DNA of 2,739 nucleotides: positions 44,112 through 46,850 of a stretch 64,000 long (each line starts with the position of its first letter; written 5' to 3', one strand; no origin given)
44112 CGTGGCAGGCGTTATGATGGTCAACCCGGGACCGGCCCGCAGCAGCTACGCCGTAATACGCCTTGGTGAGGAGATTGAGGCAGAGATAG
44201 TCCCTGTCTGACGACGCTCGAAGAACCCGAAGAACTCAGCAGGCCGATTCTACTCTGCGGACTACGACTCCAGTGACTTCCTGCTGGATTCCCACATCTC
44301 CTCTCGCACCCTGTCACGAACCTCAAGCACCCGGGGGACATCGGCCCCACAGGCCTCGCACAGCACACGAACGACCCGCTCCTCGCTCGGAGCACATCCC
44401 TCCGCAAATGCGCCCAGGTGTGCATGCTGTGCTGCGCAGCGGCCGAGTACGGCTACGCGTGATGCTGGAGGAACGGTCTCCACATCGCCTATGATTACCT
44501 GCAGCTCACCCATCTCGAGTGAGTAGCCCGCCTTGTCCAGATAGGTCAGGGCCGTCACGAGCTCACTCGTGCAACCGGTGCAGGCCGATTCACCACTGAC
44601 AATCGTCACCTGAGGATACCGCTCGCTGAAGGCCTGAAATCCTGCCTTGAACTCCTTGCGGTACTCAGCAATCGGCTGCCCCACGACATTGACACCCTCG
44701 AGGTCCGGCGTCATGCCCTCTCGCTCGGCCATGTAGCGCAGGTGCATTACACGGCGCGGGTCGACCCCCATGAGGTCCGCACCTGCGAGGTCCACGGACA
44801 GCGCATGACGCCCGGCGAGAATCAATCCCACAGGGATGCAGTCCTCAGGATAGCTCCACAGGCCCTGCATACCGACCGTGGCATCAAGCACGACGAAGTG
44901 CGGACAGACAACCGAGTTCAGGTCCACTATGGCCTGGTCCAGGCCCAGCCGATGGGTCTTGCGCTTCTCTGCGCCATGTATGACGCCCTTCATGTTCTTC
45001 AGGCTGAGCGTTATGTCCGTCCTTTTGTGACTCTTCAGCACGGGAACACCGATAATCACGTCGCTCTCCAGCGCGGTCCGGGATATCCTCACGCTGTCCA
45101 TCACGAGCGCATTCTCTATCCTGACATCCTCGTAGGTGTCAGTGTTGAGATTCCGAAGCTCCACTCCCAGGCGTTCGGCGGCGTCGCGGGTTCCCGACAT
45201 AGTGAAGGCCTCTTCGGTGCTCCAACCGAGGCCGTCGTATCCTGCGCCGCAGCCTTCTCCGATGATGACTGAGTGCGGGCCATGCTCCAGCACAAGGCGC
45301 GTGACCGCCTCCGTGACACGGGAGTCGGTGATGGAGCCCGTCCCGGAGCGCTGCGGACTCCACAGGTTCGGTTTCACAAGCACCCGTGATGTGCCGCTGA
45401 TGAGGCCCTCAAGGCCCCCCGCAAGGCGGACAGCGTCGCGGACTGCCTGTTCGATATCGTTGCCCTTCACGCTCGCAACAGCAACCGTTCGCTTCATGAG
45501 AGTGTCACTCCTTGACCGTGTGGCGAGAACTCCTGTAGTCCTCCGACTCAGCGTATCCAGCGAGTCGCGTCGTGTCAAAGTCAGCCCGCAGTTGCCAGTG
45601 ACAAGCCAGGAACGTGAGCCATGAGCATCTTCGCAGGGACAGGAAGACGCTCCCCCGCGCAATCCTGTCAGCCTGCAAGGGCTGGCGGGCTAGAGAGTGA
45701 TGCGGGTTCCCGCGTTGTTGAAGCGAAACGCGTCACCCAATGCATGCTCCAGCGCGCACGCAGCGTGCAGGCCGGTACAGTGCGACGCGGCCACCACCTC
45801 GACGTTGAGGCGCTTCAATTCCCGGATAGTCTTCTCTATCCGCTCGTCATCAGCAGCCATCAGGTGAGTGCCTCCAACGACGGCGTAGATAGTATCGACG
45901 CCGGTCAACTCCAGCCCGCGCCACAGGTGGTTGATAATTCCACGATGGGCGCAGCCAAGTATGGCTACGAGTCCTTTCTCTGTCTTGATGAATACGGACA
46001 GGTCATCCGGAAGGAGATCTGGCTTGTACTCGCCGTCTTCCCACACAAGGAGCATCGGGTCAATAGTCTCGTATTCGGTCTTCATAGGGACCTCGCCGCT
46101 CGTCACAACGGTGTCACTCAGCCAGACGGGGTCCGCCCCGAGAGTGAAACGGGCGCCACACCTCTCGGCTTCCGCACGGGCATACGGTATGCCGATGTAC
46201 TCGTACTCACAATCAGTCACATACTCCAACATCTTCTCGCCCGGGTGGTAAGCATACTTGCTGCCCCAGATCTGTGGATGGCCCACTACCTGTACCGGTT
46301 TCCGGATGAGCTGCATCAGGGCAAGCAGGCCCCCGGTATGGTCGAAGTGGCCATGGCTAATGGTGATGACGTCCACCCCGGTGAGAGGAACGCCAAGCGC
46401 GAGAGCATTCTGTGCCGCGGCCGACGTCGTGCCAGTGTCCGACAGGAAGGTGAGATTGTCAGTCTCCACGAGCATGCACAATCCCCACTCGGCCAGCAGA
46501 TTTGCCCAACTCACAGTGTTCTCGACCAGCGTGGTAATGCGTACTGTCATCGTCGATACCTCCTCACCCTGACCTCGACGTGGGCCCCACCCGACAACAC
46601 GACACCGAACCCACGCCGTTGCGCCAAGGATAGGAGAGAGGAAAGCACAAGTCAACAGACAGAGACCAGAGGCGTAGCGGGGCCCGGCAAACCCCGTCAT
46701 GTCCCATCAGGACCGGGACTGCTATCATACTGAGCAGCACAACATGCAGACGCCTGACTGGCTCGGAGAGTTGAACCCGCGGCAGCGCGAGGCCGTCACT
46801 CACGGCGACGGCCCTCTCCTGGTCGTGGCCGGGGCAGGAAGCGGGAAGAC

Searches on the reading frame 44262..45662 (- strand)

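Call 66: search_protein_families(library=pfam, proteins=[window:44262-45662:-], max_evalue=0.00001)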
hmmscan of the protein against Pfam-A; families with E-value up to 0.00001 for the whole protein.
window:44262-45662:- (466 aa): 1 family
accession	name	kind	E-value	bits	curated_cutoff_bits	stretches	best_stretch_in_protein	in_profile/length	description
PF04015.17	DUF362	-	3.8e-44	151.6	24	1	94-296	1-200/200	Domain of unknown function (DUF362)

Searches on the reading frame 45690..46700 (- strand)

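Call 66: search_protein_families(library=pfam, proteins=[window:45690-46700:-], max_evalue=0.00001)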
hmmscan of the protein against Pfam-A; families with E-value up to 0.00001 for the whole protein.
window:45690-46700:- (336 aa): 2 families
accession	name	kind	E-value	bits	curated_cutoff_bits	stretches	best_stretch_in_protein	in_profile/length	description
PF00753.33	Lactamase_B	-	1.4e-13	51.6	22.7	1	74-182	7-97/196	Metallo-beta-lactamase superfamily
PF12706.13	Lactamase_B_2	-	4e-06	27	27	1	85-145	3-67/200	Beta-lactamase superfamily domain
